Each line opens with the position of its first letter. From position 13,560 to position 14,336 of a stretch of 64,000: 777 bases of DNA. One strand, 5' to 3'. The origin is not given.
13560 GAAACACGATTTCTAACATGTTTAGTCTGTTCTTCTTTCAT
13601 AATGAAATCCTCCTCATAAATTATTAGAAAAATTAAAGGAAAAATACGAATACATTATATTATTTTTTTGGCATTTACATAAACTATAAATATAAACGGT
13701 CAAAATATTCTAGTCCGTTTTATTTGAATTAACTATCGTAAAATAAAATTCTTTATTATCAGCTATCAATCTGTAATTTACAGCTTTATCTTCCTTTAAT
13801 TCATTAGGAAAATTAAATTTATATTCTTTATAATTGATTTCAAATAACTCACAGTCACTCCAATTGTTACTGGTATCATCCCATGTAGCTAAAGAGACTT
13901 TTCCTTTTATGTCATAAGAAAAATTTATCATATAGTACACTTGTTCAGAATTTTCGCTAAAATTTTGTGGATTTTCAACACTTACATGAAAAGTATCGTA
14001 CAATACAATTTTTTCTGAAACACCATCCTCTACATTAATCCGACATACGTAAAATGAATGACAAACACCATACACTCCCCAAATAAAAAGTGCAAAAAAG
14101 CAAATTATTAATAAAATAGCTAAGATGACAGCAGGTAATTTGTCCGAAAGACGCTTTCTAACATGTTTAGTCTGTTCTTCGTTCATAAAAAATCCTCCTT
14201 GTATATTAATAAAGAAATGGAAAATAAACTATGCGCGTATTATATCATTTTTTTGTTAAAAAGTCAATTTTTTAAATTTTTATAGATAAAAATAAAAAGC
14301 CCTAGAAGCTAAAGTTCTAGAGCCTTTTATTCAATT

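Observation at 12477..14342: Tandem triplication of a small membrane-anchored protein gene, each copy with its own consensus promoter and palindromic terminator, between splB and tuf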

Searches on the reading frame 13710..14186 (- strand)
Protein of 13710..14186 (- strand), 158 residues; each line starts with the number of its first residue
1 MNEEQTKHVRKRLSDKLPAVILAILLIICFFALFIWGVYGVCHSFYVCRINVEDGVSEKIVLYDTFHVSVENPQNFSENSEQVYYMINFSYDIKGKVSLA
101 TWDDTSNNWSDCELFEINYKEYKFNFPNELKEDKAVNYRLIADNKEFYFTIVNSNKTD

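Call 4: search_protein_families(library=pfam, proteins=[window:13710-14186:-], max_evalue=10)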
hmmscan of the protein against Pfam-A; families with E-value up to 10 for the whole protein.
window:13710-14186:- (158 aa): 4 families
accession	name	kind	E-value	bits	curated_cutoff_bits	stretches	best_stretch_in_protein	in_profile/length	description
PF21437.2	CbiG-like_linker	-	0.18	12.4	27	1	58-102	31-74/78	CbiG-like, linker domain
PF07325.16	Curto_V2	-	0.98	9.7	25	1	110-149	69-104/126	Curtovirus V2 protein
PF03597.20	FixS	-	6.8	7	23.1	0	20-39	7-26/44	Cytochrome oxidase maturation protein cbb3-type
PF00954.25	S_locus_glycop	-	7.2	7.6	24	1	66-111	27-72/111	S-locus glycoprotein domain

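Call 7: search_protein_families(library=ncbifam, proteins=[window:13710-14186:-], max_evalue=10)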
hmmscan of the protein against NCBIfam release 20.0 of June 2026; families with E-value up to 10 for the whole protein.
window:13710-14186:- (158 aa): 0 families

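Call 17: find_related_loci(query=A2, collection=genome_contigs, flank=6000)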
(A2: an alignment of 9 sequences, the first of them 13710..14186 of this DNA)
Query A2 (158 aa) in genome_contigs; peptide patterns used: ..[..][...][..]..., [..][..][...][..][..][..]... (x = any residue, [..] = any of these).
100 stretches matched a pattern, but none encodes a relative of the query by tblastn (E <= 1e-3).

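Call 18: search_protein_representatives(alignment_id=A2)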
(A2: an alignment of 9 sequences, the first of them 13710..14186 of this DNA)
Query: 9 sequences, 159 profile positions. Proteins with E-value up to 0.001 (for the whole library): 3; up to 1e-10: 2; up to 1e-30: 2. The best 3 are listed.
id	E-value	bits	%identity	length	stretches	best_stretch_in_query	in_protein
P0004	1.3e-76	272.4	-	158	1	1-159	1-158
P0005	8.3e-58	211.3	-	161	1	3-158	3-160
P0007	2.0e-04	37.8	-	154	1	16-152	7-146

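Call 21: predict_structure(alignment_id=A2)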
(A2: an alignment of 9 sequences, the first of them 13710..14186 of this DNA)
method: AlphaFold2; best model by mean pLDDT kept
length: 158 residues; sequences in the alignment: 9
mean_pLDDT: 71.6   pTM: 0.59
mean pLDDT of the five models: 71.6, 61.2, 57.7, 52.7, 50.9
residues with pLDDT >= 90: 10; 70-90: 74; 50-70: 69; < 50: 5
segments of 3 or more residues with pLDDT < 50: 156-158
pLDDT, mean of each block of 10 residues (from residue 1): 55 65 88 70 66 65 56 58 73 85 89 87 76 74 81 55
secondary structure, 60 per line:
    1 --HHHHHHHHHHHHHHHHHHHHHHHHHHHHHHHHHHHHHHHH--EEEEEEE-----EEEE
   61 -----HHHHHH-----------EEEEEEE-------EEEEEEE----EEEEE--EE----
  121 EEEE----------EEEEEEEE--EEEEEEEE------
elements in order: H3-42 E45-51 E57-60 H66-71 E83-89 E97-103 E108-112 E121-124 E135-142 E145-152

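Call 25: find_encoding_contigs(protein=P0007, flank=10000)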
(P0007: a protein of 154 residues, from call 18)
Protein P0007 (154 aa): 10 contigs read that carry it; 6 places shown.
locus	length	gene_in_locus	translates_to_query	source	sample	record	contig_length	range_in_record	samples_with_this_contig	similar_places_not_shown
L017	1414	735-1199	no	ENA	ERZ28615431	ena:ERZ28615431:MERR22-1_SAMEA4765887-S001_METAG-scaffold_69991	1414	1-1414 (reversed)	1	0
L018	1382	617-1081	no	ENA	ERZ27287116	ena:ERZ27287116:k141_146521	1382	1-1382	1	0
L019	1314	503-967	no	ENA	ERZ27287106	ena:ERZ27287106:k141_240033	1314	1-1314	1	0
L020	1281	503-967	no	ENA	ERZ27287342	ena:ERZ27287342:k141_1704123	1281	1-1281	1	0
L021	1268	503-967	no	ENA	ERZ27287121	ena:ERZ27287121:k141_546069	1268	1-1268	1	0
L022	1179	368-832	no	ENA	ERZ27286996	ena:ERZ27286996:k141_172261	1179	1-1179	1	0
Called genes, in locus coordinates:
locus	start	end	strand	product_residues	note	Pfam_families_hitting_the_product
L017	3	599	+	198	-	?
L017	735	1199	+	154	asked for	-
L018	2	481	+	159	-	?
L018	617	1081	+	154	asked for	-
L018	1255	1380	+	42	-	?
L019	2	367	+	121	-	?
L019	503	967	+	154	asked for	-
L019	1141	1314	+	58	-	?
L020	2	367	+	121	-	?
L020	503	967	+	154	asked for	-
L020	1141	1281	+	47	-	?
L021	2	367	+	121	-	?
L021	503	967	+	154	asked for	-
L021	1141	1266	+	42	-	?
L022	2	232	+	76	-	?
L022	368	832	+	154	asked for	-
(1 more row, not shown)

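Call 26: fold_search(model_id=the predicted structure, library=pdb)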
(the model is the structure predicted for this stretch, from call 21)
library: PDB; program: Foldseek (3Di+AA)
matches with E <= 10: 1187; with E <= 0.001: 0
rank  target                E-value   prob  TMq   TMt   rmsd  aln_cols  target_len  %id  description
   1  6oe6_A                3.7e-02  0.97  0.39  0.46   5.7       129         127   11  Structure of a Uncharacterized protein from Leptospira interrogans serogroup Icterohaemorrhagiae serovar Copenhageni ( (released 2019-04-17)
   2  6sws_C                4.4e-02  0.99  0.36  0.48   5.2       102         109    9  The DBB dimerization domain of B-cell adaptor for PI3K (BCAP) is required for down regulation of inflammatory signalli (released 2020-02-19)
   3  8co1_A2               5.2e-02  0.95  0.28  0.40   5.3        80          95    9  Type II Secretion System (released 2024-04-10)
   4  6nps_B                5.5e-02  0.82  0.32  0.08   8.0       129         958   10  Crystal structure of GH115 enzyme AxyAgu115A from Amphibacillus xylanus (released 2020-07-15)
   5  6nps_A                5.5e-02  0.82  0.31  0.07   8.6       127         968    9  Crystal structure of GH115 enzyme AxyAgu115A from Amphibacillus xylanus (released 2020-07-15)
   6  9nfe_A                7.7e-02  0.99  0.38  0.09   4.2        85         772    7  Active conformation of a redox-regulated glycoside hydrolase (CapGH2b) from the GH2 family (released 2025-11-12)
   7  6sws_A                9.6e-02  0.94  0.34  0.43   5.9       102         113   11  The DBB dimerization domain of B-cell adaptor for PI3K (BCAP) is required for down regulation of inflammatory signalli (released 2020-02-19)
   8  4g5a_A                9.6e-02  0.87  0.34  0.50  12.9       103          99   11  Crystal structure of a putative member of duf 3244 protein family (BT_1867) from Bacteroides thetaiotaomicron VPI-5482 (released 2012-09-19)
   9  7ouu_A                1.1e-01  0.98  0.40  0.33   4.8       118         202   10  Crystal structure of human filamin C domains 14-15 (released 2022-06-22)
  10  5icu                  1.1e-01  0.87  0.30  0.42   5.2        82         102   11  The crystal structure of CopC from Methylosinus trichosporium OB3b (released 2016-04-06)
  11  9npl_A                1.3e-01  0.97  0.38  0.10   4.2        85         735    7  Crystal structure of the inactive conformation of a glycoside hydrolase (CapGH2b - E553Q Mutant) from the GH2 family i (released 2025-11-12)
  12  3hrp                  1.3e-01  0.96  0.29  0.13   4.3        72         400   17  Crystal structure of Structural genomics protein of unknown function (NP_812590.1) from Bacteroides thetaiotaomicron VPI (released 2009-08-04)
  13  9npb                  1.3e-01  0.96  0.36  0.09   4.4        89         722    7  Crystal structure of the inactive conformation of a glycoside hydrolase (CapGH2b) from the GH2 family in the space group (released 2025-11-12)
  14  9jtz_A                1.3e-01  0.95  0.33  0.22   4.1        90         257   16  Crystal structure of Nir2 C-terminal domain in complex with phosphatidic acid (released 2025-10-15)
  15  7yx9_D                1.3e-01  0.51  0.26  0.23   6.5        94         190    5  MHC-II dynamics are maintained in HLA-DR allotypes to ensure catalyzed peptide exchange (released 2023-02-22)
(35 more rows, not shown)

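Call 35: find_homologous_proteins(query=P0007, max_evalue=0.01)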
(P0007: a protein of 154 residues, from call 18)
Query P0007 (154 aa): 9 proteins with E <= 0.01 among 22 candidates.
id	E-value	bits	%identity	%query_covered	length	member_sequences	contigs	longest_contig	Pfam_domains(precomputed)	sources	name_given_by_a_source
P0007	7.1e-98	343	100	100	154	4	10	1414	-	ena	-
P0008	1.5e-62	228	69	100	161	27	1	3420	-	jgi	-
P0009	8.5e-61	222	70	95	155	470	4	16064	-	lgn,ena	-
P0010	7.6e-50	187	60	95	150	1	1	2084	-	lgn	-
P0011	3.3e-34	136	68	64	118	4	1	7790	-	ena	-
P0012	5.2e-26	109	61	64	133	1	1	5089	-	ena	-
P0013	5.4e-24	103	42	95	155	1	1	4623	-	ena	-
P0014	1.4e-23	101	40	95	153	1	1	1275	-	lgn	-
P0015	1.4e-19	88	50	69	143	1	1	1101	-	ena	-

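Call 39: find_encoding_contigs(protein=P0009, flank=8000, max_places=4)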
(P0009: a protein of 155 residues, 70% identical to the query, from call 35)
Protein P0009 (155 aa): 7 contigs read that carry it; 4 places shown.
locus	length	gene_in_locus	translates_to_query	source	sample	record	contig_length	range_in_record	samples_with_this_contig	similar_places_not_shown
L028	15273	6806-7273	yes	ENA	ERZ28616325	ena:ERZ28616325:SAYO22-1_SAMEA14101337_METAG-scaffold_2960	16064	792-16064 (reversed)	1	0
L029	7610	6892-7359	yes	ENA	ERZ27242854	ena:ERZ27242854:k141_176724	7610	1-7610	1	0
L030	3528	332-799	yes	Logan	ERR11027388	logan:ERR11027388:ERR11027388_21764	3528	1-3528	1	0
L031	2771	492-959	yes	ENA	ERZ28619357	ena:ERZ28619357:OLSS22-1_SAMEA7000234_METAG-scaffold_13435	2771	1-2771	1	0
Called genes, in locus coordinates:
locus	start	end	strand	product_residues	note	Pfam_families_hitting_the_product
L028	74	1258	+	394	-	-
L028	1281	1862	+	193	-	-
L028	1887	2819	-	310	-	PF04055:Radical_SAM, PF16199:Radical_SAM_C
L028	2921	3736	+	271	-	PF03631:Virul_fac_BrkB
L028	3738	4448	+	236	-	PF06541:ABC_trans_CmpB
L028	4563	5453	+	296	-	PF00005:ABC_tran, PF13304:AAA_21 (weak), PF13732:DrrA1-3_C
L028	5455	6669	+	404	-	PF12698:ABC2_membrane_3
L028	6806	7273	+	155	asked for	-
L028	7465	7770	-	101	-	-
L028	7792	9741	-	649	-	PF01554:MatE, PF03023:MurJ, PF01554:MatE, PF13189:Cytidylate_kin2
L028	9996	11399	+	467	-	PF02511:Thy1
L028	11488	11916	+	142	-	-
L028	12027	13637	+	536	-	PF13531:SBP_bac_11, PF00092:VWA, PF13519:VWA_2 (weak), PF13768:VWA_3 (weak)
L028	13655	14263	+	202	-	PF10112:Halogen_Hydrol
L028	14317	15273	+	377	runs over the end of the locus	-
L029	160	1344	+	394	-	-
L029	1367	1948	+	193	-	-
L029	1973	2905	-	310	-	PF04055:Radical_SAM, PF16199:Radical_SAM_C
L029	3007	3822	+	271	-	PF03631:Virul_fac_BrkB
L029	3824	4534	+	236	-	PF06541:ABC_trans_CmpB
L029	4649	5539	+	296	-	PF00005:ABC_tran, PF13304:AAA_21 (weak), PF13732:DrrA1-3_C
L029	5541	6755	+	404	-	PF12698:ABC2_membrane_3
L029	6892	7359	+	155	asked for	-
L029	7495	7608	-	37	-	?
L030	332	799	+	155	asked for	-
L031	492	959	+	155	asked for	-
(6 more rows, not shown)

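Call 41: find_homologous_proteins(query=A3, max_evalue=0.1)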
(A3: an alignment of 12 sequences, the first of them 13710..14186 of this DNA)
Query A3 (12 sequences) (158 aa, profile of the alignment): 16 proteins with E <= 0.1 among 2261 candidates.
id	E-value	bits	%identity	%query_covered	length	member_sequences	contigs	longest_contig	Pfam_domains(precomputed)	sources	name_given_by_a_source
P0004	3.0e-55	204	74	100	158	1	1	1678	-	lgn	-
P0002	2.1e-54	202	70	100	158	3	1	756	-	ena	-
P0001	2.8e-53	198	92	100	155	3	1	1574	-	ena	-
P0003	1.0e-51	193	72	100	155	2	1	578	-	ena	-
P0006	1.2e-49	186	60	100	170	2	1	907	-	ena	-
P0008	1.6e-48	183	25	38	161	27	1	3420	-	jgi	-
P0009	1.6e-48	182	24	38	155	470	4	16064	-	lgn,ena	-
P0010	1.5e-47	179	28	38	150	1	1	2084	-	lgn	-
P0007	2.7e-46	175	20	89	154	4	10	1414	-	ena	-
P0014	2.3e-42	162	28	30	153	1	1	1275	-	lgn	-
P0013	1.2e-41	160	18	64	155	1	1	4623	-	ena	-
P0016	2.2e-38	150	-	-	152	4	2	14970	-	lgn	-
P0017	4.4e-38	149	-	-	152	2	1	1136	-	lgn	-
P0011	1.4e-27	115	32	14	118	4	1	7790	-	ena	-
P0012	1.0e-20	92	-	-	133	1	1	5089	-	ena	-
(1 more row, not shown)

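Call 42: search_solved_structures(query=A3, max_evalue=10)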
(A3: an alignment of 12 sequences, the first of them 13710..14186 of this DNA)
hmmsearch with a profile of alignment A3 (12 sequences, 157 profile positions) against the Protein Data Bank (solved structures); distinct sequences matched with E-value up to 10: 8.
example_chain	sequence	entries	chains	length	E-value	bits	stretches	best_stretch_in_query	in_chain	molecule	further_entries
9tz5_c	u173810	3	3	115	0.077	16.1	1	39-92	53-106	Large ribosomal subunit protein bL19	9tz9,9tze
9h91_P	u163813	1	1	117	0.44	13.7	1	36-86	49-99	50S ribosomal protein L19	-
8dpz_F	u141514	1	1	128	1.1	12.4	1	115-150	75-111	DH1338 Fab Heavy Chain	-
6spd_P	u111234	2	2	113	1.3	12.2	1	39-87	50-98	50S ribosomal protein L19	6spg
6spf_P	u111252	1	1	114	1.3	12.2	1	39-87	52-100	50S ribosomal protein L19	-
6spb_P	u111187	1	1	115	1.3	12.2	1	39-87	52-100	50S ribosomal protein L19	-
7unr_R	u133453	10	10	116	1.3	12.2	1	39-87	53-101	50S ribosomal protein L19 | Large ribosomal subunit protein bL19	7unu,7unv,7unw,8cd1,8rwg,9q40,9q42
8uin_J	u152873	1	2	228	1.6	11.8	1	91-137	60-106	Complement factor B Bb fragment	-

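Call 43: search_protein_families(library=phrogs, proteins=[window:13710-14186:-, P0009], max_evalue=1)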
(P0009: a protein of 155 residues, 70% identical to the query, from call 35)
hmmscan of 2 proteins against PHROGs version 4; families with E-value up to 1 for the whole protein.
window:13710-14186:- (158 aa): 2 families
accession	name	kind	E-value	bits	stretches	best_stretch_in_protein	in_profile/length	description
phrog_28579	-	unknown function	0.02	16.5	1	19-51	6-38/96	-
phrog_6053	-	unknown function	0.22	12.6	1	28-81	41-94/96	-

P0009 (155 aa): 2 families
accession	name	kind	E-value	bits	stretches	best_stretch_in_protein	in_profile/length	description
phrog_7868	-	unknown function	0.047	14.6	1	78-124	42-88/174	-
phrog_1130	-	moron, auxiliary metabolic gene and host takeover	0.083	14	1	9-42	2-32/66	membrane protein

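Call 44: search_protein_families(library=padloc, proteins=[window:13710-14186:-, P0009], max_evalue=1)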
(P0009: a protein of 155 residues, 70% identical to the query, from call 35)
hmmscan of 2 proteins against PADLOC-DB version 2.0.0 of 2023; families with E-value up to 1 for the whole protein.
window:13710-14186:- (158 aa): 0 families

P0009 (155 aa): 0 families

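Call 45: find_encoding_contigs(protein=P0016, flank=7000, max_places=3)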
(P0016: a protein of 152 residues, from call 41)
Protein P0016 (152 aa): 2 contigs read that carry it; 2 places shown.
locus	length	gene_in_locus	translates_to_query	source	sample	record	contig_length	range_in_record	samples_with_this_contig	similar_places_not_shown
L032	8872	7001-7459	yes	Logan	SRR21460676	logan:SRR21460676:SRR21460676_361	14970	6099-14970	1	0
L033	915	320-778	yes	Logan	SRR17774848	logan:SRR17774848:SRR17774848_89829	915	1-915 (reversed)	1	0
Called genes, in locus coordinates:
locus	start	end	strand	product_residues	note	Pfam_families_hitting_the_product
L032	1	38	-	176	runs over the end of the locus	-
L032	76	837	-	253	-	PF00535:Glycos_transf_2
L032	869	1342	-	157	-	PF00535:Glycos_transf_2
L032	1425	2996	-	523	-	-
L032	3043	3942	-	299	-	PF00753:Lactamase_B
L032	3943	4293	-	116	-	PF14524:Wzt_C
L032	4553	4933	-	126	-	PF00005:ABC_tran (weak)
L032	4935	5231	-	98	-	PF13555:AAA_29 (faint), PF13476:AAA_23 (weak), PF00005:ABC_tran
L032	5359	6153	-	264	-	PF01061:ABC2_membrane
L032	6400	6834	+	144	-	-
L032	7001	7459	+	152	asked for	-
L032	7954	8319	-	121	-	-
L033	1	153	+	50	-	?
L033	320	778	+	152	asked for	-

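Call 46: find_encoding_contigs(protein=P0013, flank=7000, max_places=3)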
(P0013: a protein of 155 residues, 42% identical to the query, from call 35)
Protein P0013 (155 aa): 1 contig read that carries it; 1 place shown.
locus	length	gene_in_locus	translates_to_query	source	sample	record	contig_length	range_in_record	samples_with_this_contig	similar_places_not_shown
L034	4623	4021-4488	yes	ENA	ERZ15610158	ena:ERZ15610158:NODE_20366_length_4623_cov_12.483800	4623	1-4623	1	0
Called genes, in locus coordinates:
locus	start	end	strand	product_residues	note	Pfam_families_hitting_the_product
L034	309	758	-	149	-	PF13279:4HBT_2, PF03061:4HBT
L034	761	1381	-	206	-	PF09997:DUF2238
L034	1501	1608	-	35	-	-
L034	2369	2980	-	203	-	-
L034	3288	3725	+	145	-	PF00210:Ferritin, PF19174:DUF5856 (faint)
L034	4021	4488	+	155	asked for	-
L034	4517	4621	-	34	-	?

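Call 62: fold_search(model_id=the predicted structure, library=viral)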
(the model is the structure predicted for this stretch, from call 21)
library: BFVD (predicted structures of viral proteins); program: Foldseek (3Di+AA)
matches with E <= 10: 986; with E <= 0.001: 0
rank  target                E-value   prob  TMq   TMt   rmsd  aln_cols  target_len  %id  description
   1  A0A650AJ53            2.1e-03  1.00  0.35  0.31  14.8       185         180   11  (no name in the UniProt tables at hand)
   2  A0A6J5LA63            1.3e-02  0.99  0.31  0.28   4.9        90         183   26  Uncharacterized protein [uncultured Caudovirales phage]
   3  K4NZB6                1.5e-02  0.99  0.39  0.44   8.3       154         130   10  Uncharacterized protein [Sulfolobales Mexican rod-shaped virus 1]
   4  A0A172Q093            1.7e-02  0.97  0.33  0.11   7.8       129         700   10  Uncharacterized protein [Acinetobacter phage vB_AbaM_ME3]
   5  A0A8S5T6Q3            1.9e-02  0.94  0.29  0.37   9.5       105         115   10  Phage protein [Siphoviridae sp. ctxMM9]
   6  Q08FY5                2.3e-02  0.25  0.17  0.13  13.5       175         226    7  Soluble interferon alpha/beta receptor OPG204 [Deerpox virus (strain Mule deer/United States/W-848-83/1983)]
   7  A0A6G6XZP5            2.6e-02  0.92  0.33  0.37   8.1       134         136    9  (no name in the UniProt tables at hand)
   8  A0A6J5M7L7            2.6e-02  0.87  0.24  0.29   6.9        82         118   22  Uncharacterized protein [uncultured Caudovirales phage]
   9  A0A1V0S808            3.1e-02  0.98  0.29  0.15   4.4        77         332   13  SWPV1-183 [Shearwaterpox virus]
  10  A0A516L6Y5            3.7e-02  0.87  0.27  0.33  11.3       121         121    8  (no name in the UniProt tables at hand)
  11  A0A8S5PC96            4.1e-02  0.91  0.30  0.30  12.5       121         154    9  Uncharacterized protein [Siphoviridae sp. ctCeQ13]
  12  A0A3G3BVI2            4.3e-02  0.99  0.35  0.36   3.7        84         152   20  Uncharacterized protein [Bacillus phage vB_BcoS-136]
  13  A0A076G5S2            4.3e-02  0.84  0.31  0.08  10.8       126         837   13  Bacterial Ig domain-containing protein [Listeria phage LMTA-34]
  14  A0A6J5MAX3            4.3e-02  0.63  0.26  0.16  12.7       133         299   10  Uncharacterized protein [uncultured Caudovirales phage]
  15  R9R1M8                5.1e-02  0.98  0.30  0.09   5.3        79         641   22  BppU N-terminal domain-containing protein [Lactococcus phage phi7]
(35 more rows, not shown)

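Call 63: predict_structure(alignment_id=A6)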
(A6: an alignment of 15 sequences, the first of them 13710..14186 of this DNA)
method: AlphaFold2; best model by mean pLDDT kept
length: 158 residues; sequences in the alignment: 15
mean_pLDDT: 80.3   pTM: 0.66
mean pLDDT of the five models: 80.3, 79.7, 69.8, 68.9, 65.1
residues with pLDDT >= 90: 59; 70-90: 59; 50-70: 32; < 50: 8
segments of 3 or more residues with pLDDT < 50: 1-3, 156-158
pLDDT, mean of each block of 10 residues (from residue 1): 50 67 86 67 80 87 95 77 87 87 90 91 81 80 92 64
secondary structure, 60 per line:
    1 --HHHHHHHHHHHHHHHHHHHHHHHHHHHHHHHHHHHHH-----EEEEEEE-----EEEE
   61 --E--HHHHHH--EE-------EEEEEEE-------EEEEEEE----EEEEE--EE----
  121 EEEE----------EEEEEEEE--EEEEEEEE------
elements in order: H3-39 E45-51 E57-60 H66-71 E83-89 E97-103 E108-112 E121-124 E135-142 E145-152

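Call 66: fold_search(model_id=the predicted structure, library=pdb)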
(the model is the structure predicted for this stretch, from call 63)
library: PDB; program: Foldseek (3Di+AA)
matches with E <= 10: 1396; with E <= 0.001: 0
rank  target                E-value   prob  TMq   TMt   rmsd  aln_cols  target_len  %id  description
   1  1fst_A                5.3e-03  1.00  0.39  0.43   6.6       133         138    9  CRYSTAL STRUCTURE OF TRUNCATED HUMAN RHOGDI TRIPLE MUTANT (released 2001-05-02)
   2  1fst_B                6.3e-03  0.99  0.35  0.37   7.0       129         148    9  CRYSTAL STRUCTURE OF TRUNCATED HUMAN RHOGDI TRIPLE MUTANT (released 2001-05-02)
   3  2eeb_MODEL_1_A        3.1e-02  0.99  0.39  0.54  11.3       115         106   13  Solution structure of the 22th filamin domain from human Filamin-B (released 2007-08-21)
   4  8co1_A2               3.7e-02  0.99  0.30  0.45   4.7        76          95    6  Type II Secretion System (released 2024-04-10)
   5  5icu                  3.7e-02  0.96  0.32  0.44   4.8        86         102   10  The crystal structure of CopC from Methylosinus trichosporium OB3b (released 2016-04-06)
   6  6sws_C                4.1e-02  0.99  0.32  0.44   4.2        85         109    9  The DBB dimerization domain of B-cell adaptor for PI3K (BCAP) is required for down regulation of inflammatory signalli (released 2020-02-19)
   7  6nps_A                4.8e-02  0.82  0.31  0.08   8.0       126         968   10  Crystal structure of GH115 enzyme AxyAgu115A from Amphibacillus xylanus (released 2020-07-15)
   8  9jz1_B                5.1e-02  0.96  0.32  0.22   5.0        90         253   14  Crystal structure of Nir2 C-terminal domain in complex with phosphate (released 2025-10-15)
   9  5fm4_B                5.1e-02  0.72  0.22  0.30   7.2        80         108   14  Structure of the C-terminally extended domain My4 of human myomesin (space group P21) (released 2016-11-23)
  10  6nps_B                5.4e-02  0.85  0.32  0.08   7.8       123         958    8  Crystal structure of GH115 enzyme AxyAgu115A from Amphibacillus xylanus (released 2020-07-15)
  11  6sws_A                5.7e-02  0.97  0.32  0.42   4.8        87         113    9  The DBB dimerization domain of B-cell adaptor for PI3K (BCAP) is required for down regulation of inflammatory signalli (released 2020-02-19)
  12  3qs7_H                5.7e-02  0.90  0.33  0.22  10.4       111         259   10  Crystal structure of a human Flt3 ligand-receptor ternary complex (released 2011-03-16)
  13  9jzp_A                6.0e-02  0.96  0.32  0.22   4.9        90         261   14  Crystal structure of Nir2 C-terminal domain (released 2025-10-15)
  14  2bk8                  6.0e-02  0.80  0.25  0.35   6.0        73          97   12  M1 domain from titin (released 2006-08-09)
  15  2rq8_MODEL_1_A        6.3e-02  0.97  0.29  0.42   4.1        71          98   14  Solution NMR structure of titin I27 domain mutant (released 2010-02-02)
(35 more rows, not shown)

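Call 69: find_related_loci(query=A6, collection=viral_contigs, flank=6000)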
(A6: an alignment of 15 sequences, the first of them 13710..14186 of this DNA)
Query A6 (158 aa) in viral_contigs; peptide patterns used: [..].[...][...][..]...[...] (x = any residue, [..] = any of these).
237 stretches matched a pattern, but none encodes a relative of the query by tblastn (E <= 1e-3).

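Call 71: find_related_loci(query=A2, collection=metagenome_contigs, flank=6000)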
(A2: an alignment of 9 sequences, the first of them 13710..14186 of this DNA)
Query A2 (158 aa) in metagenome_contigs; peptide patterns used: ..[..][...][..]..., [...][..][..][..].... (x = any residue, [..] = any of these).
600 stretches matched a pattern, but none encodes a relative of the query by tblastn (E <= 1e-3).
